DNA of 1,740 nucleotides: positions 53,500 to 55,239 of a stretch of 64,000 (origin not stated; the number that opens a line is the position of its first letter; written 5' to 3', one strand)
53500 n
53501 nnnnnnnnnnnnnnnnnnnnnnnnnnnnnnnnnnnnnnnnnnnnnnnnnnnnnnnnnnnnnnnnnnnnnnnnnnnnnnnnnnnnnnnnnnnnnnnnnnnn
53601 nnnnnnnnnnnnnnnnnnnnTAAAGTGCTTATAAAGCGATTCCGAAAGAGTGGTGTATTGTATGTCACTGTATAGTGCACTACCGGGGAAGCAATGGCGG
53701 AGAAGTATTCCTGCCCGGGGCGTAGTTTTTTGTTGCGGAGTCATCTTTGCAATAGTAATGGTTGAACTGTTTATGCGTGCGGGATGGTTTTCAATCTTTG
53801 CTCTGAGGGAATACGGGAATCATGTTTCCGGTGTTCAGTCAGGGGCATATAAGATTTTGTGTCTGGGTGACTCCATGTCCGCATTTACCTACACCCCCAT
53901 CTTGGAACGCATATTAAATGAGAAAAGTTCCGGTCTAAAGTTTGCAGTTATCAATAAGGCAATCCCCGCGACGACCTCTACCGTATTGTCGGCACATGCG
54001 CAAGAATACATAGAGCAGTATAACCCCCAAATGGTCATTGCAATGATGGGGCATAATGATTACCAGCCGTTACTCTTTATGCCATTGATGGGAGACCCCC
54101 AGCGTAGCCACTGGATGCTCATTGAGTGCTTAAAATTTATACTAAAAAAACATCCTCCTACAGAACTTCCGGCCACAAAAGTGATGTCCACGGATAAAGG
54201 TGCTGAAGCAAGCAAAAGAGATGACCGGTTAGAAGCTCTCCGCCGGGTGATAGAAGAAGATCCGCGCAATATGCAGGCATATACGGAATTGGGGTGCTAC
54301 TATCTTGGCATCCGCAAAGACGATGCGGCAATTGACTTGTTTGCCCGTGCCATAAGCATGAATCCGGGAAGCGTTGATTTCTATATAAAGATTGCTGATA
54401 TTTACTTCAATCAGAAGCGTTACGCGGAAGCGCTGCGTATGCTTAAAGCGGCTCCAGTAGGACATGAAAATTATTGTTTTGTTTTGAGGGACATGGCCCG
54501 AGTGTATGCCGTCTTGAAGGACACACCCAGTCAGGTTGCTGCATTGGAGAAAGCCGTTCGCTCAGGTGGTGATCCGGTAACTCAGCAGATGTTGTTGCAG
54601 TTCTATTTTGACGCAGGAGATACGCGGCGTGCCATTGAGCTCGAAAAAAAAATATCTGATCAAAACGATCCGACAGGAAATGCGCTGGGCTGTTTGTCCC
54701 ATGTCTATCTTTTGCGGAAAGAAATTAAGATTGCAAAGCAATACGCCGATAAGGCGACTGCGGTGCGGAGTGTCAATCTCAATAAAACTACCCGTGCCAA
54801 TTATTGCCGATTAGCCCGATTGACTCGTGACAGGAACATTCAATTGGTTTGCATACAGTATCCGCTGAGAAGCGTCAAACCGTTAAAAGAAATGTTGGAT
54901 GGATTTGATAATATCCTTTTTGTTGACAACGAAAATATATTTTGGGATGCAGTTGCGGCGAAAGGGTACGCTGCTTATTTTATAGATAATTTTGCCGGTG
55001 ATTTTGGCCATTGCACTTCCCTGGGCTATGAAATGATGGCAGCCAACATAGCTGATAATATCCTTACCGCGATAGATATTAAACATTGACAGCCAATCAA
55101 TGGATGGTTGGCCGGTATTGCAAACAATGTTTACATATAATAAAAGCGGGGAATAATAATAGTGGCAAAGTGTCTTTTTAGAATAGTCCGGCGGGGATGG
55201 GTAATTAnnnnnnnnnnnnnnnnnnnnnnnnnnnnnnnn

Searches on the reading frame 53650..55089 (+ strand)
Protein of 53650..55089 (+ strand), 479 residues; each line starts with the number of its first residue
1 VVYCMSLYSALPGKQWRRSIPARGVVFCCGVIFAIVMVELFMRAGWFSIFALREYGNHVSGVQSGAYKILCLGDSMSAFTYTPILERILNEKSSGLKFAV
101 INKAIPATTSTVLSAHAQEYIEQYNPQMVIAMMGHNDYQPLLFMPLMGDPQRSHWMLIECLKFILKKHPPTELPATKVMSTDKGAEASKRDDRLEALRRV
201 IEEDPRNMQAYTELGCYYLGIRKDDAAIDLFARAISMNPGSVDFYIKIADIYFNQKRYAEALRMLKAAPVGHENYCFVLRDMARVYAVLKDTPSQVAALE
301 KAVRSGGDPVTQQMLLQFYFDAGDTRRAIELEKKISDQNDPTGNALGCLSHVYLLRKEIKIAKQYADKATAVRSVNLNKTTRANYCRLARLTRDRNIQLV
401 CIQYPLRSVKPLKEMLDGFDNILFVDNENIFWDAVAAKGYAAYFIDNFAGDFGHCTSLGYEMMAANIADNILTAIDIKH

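Call 6: search_protein_families(library=pfam, proteins=[window:53650-55089:+], max_evalue=0.01)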
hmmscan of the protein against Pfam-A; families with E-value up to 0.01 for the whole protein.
window:53650-55089:+ (479 aa): 19 families
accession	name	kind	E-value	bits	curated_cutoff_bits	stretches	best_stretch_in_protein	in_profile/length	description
PF14559.12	TPR_19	-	1.6e-10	41.6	25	1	225-269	8-52/68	Tetratricopeptide repeat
PF13431.12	TPR_17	-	1.7e-10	40.8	24.4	1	230-262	1-33/34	Tetratricopeptide repeat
PF13432.12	TPR_16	-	4e-09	37.2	32.7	2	213-267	2-56/65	Tetratricopeptide repeat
PF07719.23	TPR_2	-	1.1e-07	31.8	27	0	243-268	2-27/34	Tetratricopeptide repeat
PF13181.12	TPR_8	-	3e-07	30.5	25.7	0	209-239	2-32/34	Tetratricopeptide repeat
PF13428.12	TPR_14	-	3.2e-07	30.8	23.5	0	221-250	14-43/44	Tetratricopeptide repeat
PF13424.12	TPR_12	-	6e-07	30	30.1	0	186-237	21-74/77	Tetratricopeptide repeat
PF13374.12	TPR_10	-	5.7e-06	26.6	27.5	0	246-268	6-28/42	Tetratricopeptide repeat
PF00515.34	TPR_1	-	1.4e-05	25.2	27.8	0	210-240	3-33/34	Tetratricopeptide repeat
PF12895.13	ANAPC3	-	1.5e-05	25.6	27.2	0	225-277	6-60/82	Anaphase-promoting complex, cyclosome, subunit 3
PF13472.12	Lipase_GDSL_2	-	2.9e-05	25.1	32.9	1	71-203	1-137/178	GDSL-like Lipase/Acylhydrolase family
PF23914.1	TPR_CcmH_CycH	-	4.9e-05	23.6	42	1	196-253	38-95/158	Cytochrome c-type biogenesis protein H TPR domain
PF04311.20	DUF459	-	9.8e-05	22.2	27.2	1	68-141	1-75/197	Protein of unknown function (DUF459)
PF25058.1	ARM_TT21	-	0.0001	22.7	27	0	203-286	52-138/155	Tetratricopeptide repeat protein 21 ARM repeat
PF25062.1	ARM_TT21_N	-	0.00022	21.5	40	0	196-291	122-217/222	Tetratricopeptide repeat protein 21 N-terminal ARM repeat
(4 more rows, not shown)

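Call 7: search_protein_families(library=ncbifam, proteins=[window:53650-55089:+], max_evalue=0.01)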
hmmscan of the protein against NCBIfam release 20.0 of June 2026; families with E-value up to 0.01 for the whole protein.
window:53650-55089:+ (479 aa): 15 families
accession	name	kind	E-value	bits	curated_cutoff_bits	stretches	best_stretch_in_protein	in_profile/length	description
TIGR02917.1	PEP_TPR_lipo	equivalog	1.7e-13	49.4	312.2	1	188-375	547-735/899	XrtA/PEP-CTERM system TPR-repeat protein PrsT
NF040959.1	MamA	equivalog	2.1e-09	37.1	200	1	193-267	124-198/204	magnetosome protein MamA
NF008757.0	PRK11788.1-5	equivalog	2.4e-08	33.6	363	1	203-304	173-277/388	lipopolysaccharide assembly protein LapB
NF008756.0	PRK11788.1-4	equivalog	6.6e-08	32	474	1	210-308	182-281/389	lipopolysaccharide assembly protein LapB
TIGR02521.1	type_IV_pilW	equivalog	9.8e-07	28.6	154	1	195-346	52-206/234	type IV pilus biogenesis/stability protein PilW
NF007692.0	PRK10370.1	equivalog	1.6e-06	27.9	306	1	185-256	58-129/206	heme lyase NrfEFG subunit NrfG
NF047558.1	TPR_END_plus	domain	1.8e-06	27.8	32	0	210-242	1-33/56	TPR end-of-group domain-containing protein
NF033762.1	social_mot_Tgl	equivalog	3.3e-06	26.6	225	1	190-266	47-124/252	social motility TPR repeat lipoprotein Tgl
NF033758.1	gliding_GltE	equivalog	4.1e-05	22.7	225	0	195-260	277-342/411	adventurous gliding motility TPR repeat lipoprotein GltE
NF052312.1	T9SS_PorW_SprE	equivalog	9.8e-05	21.2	250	1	175-268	259-354/716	type IX secretion system periplasmic lipoprotein PorW/SprE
TIGR00990.1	3a0801s09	subfamily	0.0011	17.6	757.25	1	189-263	346-420/615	mitochondrial import receptor subunit TOM70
NF008754.0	PRK11788.1-2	equivalog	0.0016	17.6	670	0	317-404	115-202/386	lipopolysaccharide assembly protein LapB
NF033920.0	C39_PA2778_fam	equivalog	0.0019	17.7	150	0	174-268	156-250/255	PA2778 family cysteine peptidase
NF047371.1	FlcA_CTERM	equivalog_domain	0.0034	15.9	300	0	187-269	326-419/646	periplasmic flagellar collar protein FlcA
TIGR02552.1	LcrH_SycD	equivalog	0.005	16.6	104.8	0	204-268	48-112/136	SycD/LcrH family type III secretion system chaperone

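Call 62: search_protein_families(library=padloc, proteins=[window:53662-55086:+], max_evalue=0.01)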
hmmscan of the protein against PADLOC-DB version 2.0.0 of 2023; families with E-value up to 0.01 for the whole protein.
window:53662-55086:+ (475 aa): 1 family
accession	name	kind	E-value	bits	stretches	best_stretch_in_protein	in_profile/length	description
PDLC04781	PDC-M71B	-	0.00044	17.1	0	169-235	115-181/515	-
